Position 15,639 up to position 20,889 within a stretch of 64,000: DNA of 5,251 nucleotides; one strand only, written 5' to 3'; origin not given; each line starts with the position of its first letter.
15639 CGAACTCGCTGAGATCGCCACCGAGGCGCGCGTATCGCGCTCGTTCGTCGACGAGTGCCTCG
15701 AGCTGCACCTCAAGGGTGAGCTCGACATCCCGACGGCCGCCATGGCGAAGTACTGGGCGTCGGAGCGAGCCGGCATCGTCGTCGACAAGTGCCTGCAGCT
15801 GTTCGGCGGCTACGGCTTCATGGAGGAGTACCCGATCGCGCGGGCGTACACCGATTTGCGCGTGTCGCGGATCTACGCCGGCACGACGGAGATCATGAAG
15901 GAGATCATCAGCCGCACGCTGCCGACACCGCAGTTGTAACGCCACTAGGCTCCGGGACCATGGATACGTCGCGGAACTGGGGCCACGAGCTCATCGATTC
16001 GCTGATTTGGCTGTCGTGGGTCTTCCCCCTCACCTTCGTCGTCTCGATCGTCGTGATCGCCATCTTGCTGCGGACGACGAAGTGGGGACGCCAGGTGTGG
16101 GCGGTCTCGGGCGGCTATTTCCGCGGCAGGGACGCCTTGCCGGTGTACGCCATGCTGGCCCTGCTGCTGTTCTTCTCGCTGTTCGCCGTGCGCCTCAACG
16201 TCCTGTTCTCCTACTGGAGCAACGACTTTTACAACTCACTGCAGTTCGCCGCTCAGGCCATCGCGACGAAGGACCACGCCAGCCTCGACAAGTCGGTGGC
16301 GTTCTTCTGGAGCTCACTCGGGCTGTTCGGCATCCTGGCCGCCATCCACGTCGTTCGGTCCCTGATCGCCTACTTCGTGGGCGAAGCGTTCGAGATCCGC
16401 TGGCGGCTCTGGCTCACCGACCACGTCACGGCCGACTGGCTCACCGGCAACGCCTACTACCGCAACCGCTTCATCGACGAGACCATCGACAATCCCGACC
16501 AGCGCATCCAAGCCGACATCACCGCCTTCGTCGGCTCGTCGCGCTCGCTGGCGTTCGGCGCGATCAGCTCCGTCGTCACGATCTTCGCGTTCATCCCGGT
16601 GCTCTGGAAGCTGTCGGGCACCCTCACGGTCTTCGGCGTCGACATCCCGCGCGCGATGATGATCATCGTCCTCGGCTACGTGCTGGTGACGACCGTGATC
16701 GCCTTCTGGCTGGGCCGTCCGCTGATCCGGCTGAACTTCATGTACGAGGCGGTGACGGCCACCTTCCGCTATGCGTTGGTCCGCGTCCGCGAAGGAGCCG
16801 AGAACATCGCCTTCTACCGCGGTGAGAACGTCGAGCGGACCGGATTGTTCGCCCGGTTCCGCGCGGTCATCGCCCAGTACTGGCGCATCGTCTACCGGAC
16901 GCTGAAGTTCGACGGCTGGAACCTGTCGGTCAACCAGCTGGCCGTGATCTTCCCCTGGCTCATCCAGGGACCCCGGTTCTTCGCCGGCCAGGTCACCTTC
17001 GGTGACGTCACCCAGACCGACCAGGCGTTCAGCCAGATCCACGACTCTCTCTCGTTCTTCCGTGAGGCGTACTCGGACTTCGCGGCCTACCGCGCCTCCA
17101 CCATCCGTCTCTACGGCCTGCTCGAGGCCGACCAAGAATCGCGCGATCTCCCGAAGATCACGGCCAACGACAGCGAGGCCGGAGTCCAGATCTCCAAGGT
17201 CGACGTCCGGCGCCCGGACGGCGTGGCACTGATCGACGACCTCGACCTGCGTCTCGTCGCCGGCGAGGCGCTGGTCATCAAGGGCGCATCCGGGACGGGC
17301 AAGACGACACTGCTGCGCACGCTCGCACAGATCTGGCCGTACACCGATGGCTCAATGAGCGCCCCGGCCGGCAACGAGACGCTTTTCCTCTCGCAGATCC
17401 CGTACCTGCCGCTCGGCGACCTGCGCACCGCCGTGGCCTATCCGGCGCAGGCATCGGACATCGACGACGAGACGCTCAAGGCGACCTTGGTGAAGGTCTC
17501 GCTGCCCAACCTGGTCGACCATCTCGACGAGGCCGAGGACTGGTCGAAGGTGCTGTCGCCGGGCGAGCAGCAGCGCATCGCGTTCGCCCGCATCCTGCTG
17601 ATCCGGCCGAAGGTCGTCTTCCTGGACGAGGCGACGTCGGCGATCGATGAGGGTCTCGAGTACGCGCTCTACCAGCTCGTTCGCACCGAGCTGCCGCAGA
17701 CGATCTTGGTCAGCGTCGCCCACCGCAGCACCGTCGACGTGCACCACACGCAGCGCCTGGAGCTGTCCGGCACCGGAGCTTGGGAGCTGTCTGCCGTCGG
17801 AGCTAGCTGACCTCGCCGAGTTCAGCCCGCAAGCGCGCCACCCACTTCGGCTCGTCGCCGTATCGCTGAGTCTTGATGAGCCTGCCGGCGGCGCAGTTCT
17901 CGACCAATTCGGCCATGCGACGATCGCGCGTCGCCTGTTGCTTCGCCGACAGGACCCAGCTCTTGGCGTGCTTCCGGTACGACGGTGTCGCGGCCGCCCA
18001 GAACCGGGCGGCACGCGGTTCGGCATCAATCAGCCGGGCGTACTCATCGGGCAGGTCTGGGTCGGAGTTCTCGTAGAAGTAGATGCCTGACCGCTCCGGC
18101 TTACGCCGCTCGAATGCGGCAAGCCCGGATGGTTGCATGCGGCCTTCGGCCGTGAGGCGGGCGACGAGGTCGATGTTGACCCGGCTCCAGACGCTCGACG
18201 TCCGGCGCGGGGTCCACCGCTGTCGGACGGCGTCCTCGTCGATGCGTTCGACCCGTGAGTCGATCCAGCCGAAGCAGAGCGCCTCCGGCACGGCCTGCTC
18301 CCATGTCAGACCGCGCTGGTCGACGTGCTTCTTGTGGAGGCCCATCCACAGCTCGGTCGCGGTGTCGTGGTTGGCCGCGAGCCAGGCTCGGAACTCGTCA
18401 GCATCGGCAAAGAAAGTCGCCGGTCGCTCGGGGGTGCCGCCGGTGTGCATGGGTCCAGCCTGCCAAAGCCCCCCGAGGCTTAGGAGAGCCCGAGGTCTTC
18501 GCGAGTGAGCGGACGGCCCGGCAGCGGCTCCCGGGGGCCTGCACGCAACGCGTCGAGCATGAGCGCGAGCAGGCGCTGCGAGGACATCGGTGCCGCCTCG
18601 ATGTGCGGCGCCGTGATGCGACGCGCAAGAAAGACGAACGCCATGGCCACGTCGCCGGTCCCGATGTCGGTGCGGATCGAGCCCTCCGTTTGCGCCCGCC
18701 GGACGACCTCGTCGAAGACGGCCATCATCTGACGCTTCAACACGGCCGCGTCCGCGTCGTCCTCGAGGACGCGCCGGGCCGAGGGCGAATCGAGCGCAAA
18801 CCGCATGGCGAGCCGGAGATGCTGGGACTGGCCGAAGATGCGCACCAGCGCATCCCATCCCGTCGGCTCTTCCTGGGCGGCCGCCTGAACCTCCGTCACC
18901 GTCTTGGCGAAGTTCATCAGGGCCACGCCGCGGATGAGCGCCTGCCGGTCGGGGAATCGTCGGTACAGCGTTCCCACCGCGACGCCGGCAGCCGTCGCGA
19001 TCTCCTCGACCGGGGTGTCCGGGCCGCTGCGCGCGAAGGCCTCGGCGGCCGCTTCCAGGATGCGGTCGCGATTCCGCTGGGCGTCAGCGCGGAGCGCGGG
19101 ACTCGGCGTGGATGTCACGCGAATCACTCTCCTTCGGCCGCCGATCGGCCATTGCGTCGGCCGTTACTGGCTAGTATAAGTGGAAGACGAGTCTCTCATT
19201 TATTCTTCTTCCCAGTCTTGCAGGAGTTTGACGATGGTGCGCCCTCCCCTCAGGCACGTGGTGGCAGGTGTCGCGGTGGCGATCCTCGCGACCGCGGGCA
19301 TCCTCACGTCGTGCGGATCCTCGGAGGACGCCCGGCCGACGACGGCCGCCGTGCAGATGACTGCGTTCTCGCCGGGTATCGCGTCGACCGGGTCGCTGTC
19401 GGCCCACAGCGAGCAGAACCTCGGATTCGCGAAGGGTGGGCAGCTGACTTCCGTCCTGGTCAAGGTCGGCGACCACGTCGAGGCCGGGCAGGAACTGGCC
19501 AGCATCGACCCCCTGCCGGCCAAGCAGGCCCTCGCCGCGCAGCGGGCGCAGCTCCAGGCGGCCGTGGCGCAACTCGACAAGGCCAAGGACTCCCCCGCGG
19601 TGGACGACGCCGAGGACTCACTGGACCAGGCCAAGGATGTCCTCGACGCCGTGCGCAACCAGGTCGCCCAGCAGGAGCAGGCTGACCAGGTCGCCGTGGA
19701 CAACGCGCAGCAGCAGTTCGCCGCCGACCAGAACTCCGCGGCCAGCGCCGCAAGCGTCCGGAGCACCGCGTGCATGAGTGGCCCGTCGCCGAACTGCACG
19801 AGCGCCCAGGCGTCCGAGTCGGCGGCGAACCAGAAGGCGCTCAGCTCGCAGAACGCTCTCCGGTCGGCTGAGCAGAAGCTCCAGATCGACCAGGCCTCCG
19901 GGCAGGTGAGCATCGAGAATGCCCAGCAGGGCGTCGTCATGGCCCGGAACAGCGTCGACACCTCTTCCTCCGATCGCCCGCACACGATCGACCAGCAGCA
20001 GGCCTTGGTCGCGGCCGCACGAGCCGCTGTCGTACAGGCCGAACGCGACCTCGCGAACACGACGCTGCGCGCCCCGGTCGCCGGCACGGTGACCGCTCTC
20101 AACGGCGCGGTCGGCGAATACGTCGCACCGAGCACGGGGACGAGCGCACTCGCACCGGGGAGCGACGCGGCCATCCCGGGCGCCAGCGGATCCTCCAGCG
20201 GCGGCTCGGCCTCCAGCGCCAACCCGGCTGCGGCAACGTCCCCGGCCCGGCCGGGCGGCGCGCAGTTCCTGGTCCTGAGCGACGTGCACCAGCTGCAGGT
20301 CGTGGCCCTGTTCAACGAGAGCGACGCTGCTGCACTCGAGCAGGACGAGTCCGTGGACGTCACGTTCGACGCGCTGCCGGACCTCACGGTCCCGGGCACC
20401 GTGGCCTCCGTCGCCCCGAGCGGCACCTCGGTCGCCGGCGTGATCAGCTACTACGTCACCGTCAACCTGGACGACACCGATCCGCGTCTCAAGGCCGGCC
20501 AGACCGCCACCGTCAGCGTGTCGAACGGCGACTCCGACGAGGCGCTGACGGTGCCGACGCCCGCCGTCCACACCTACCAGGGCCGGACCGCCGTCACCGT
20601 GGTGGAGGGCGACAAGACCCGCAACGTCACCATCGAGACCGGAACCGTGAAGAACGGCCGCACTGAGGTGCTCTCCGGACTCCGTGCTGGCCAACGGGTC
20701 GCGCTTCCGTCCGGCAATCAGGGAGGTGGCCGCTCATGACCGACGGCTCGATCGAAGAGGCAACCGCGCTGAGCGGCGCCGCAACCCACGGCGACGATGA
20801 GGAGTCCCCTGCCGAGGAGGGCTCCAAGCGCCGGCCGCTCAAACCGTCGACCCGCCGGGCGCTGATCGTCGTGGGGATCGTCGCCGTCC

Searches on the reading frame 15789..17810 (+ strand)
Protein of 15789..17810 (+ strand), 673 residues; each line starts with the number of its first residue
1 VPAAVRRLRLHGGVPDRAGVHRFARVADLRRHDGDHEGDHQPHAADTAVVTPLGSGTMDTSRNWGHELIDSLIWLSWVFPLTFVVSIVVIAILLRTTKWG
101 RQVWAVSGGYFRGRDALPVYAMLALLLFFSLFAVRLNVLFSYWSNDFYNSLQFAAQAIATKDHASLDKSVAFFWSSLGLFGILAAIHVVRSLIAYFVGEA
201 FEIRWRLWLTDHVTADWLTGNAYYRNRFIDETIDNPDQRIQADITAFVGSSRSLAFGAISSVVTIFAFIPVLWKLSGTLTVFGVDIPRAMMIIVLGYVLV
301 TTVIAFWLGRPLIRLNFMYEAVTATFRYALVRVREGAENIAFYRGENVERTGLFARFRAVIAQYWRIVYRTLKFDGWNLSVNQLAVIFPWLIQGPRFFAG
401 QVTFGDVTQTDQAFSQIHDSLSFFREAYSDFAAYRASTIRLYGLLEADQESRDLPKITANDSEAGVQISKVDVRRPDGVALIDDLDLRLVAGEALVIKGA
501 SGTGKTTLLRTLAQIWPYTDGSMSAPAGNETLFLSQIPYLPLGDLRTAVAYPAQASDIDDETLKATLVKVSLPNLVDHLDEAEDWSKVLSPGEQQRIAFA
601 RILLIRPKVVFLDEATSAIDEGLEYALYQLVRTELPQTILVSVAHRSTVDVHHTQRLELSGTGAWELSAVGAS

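Call 37: search_protein_families(library=pfam, proteins=[window:15789-17810:+], max_evalue=0.0001)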
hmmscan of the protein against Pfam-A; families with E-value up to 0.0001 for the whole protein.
window:15789-17810:+ (673 aa): 4 families
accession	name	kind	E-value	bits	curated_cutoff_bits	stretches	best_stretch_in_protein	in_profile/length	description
PF06472.20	ABC_membrane_2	-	2.2e-61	208.1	24.4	1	121-398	15-269/269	ABC transporter transmembrane region 2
PF05992.17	SbmA_BacA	-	2.8e-30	106.3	24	1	124-429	13-295/315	SbmA/BacA-like family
PF00005.33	ABC_tran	-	2.6e-16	60.9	25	1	483-617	2-137/137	ABC transporter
PF13191.12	AAA_16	-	6.1e-06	27.3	32.6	1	491-633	23-158/167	AAA ATPase domain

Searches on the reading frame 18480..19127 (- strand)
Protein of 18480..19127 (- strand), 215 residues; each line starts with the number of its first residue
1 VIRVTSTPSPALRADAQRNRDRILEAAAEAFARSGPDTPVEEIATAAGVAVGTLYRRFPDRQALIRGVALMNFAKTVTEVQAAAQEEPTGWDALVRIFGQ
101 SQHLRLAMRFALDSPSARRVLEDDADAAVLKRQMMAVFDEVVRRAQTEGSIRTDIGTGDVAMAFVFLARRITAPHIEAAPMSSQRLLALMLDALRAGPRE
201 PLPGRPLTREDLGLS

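Call 37: search_protein_families(library=pfam, proteins=[window:18480-19127:-], max_evalue=0.0001)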
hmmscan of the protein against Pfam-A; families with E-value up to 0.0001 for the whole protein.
window:18480-19127:- (215 aa): 2 families
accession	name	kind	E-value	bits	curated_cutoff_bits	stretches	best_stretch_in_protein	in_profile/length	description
PF00440.29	TetR_N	-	7.5e-13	48.5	24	1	23-66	1-45/47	Bacterial regulatory proteins, tetR family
PF21597.2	TetR_C_43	-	1.3e-07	32.2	27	1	117-196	28-105/105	Transcriptional regulator SbtR-like, C-terminal domain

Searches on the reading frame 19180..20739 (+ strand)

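Call 37: search_protein_families(library=pfam, proteins=[window:19180-20739:+], max_evalue=0.0001)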
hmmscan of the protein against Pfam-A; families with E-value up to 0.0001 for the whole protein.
window:19180-20739:+ (519 aa): 4 families
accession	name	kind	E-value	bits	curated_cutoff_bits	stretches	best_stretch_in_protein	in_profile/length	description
PF13437.12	HlyD_3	-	7.5e-10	39.9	22.2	1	365-440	29-106/106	HlyD family secretion protein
PF16576.10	HlyD_D23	-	7.4e-09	35.6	30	0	360-440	133-211/214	Barrel-sandwich domain of CusB or HlyD membrane-fusion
PF13533.13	Biotin_lipoyl_2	-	1.8e-06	28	29.8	0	86-110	8-32/32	Biotin-lipoyl like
PF00364.28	Biotin_lipoyl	-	1.5e-05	25.1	22.1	0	87-109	15-36/73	Biotin-requiring enzyme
